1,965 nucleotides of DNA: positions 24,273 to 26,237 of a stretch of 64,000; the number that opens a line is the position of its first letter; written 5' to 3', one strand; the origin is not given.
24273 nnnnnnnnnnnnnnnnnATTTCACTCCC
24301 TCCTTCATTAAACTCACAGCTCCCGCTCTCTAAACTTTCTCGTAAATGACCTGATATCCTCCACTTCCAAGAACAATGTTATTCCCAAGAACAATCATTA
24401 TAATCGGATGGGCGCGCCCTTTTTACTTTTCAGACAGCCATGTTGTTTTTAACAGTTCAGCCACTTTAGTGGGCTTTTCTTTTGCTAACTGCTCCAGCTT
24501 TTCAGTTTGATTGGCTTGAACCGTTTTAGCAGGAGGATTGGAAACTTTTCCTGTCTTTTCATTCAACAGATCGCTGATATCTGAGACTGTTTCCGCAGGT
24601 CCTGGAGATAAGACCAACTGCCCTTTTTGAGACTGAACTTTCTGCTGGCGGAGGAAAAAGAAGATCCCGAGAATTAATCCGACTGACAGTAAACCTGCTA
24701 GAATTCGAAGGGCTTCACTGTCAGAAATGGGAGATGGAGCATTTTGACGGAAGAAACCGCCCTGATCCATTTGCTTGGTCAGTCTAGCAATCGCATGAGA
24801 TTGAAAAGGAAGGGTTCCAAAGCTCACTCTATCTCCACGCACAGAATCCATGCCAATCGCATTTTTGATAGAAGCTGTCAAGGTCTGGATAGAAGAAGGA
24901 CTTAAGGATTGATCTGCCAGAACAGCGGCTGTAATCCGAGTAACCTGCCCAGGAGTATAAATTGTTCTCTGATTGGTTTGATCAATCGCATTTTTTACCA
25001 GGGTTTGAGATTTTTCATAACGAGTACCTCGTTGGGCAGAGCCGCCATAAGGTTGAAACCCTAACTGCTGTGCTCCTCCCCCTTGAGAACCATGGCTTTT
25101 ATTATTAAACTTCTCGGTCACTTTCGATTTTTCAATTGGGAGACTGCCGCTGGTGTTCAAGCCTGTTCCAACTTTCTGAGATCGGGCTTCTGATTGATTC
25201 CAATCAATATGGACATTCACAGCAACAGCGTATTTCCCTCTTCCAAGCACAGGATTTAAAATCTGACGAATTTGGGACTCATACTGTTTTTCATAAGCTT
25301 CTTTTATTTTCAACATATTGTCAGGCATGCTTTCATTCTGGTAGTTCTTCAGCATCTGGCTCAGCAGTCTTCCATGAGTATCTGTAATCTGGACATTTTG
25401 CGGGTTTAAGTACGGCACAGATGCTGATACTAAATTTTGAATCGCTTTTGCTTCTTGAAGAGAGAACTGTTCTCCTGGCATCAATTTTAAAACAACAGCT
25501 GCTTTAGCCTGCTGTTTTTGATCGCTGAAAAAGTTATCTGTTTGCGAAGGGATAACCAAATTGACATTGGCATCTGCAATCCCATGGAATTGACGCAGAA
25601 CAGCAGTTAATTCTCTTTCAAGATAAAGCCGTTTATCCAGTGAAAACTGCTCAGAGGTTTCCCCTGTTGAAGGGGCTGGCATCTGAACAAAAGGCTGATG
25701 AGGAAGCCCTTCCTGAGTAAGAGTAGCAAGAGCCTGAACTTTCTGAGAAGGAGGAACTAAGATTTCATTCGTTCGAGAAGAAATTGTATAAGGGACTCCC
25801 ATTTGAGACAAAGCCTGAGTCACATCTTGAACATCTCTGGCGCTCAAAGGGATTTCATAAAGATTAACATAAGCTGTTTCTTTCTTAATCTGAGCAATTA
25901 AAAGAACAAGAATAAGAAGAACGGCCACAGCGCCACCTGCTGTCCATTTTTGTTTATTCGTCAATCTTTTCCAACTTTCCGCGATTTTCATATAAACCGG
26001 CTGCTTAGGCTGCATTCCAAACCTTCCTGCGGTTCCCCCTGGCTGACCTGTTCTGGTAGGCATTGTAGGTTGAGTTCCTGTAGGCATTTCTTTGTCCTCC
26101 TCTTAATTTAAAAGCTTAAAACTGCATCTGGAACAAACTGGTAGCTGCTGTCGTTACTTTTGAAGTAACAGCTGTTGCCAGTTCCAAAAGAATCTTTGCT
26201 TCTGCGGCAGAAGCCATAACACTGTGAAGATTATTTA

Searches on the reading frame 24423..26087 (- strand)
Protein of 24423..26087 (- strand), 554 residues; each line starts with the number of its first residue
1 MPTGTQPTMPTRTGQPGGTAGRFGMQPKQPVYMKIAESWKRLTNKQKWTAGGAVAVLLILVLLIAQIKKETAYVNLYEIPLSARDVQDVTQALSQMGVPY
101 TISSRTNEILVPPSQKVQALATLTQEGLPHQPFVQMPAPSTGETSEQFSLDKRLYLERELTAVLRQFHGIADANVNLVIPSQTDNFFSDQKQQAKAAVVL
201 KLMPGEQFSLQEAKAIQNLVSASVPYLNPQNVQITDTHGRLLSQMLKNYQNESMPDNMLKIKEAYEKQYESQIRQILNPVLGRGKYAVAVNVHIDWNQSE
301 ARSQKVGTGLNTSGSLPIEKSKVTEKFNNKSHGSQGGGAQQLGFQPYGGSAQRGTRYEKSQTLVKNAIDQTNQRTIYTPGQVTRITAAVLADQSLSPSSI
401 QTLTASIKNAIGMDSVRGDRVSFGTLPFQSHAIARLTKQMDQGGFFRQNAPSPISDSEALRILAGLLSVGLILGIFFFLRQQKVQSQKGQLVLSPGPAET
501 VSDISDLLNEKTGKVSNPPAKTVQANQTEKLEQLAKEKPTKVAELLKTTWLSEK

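Call 3: search_protein_families(library=pfam, proteins=[window:24423-26087:-], max_evalue=0.01)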
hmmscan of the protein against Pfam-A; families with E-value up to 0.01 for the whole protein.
window:24423-26087:- (554 aa): 2 families
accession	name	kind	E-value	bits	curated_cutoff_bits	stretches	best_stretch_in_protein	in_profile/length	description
PF01514.23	YscJ_FliF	-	7e-41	140.5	24.4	1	70-244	3-179/179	Secretory protein of YscJ/FliF family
PF08345.17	YscJ_FliF_C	-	1.5e-23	84.3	23.8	1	277-428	1-147/147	Flagellar M-ring protein C-terminal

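Call 60: find_related_loci(query=window:24423-26087:-, collection=metagenome_contigs, flank=5000)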
Query window:24423-26087:- (554 aa) in metagenome_contigs; peptide patterns used: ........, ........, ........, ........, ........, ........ (x = any residue, [..] = any of these).
100 stretches matched a pattern; 1 encode a relative of the query (tblastn E <= 1e-3); 1 distinct loci.
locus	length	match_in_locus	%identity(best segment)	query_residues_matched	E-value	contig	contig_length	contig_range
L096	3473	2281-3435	25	52-421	8e-24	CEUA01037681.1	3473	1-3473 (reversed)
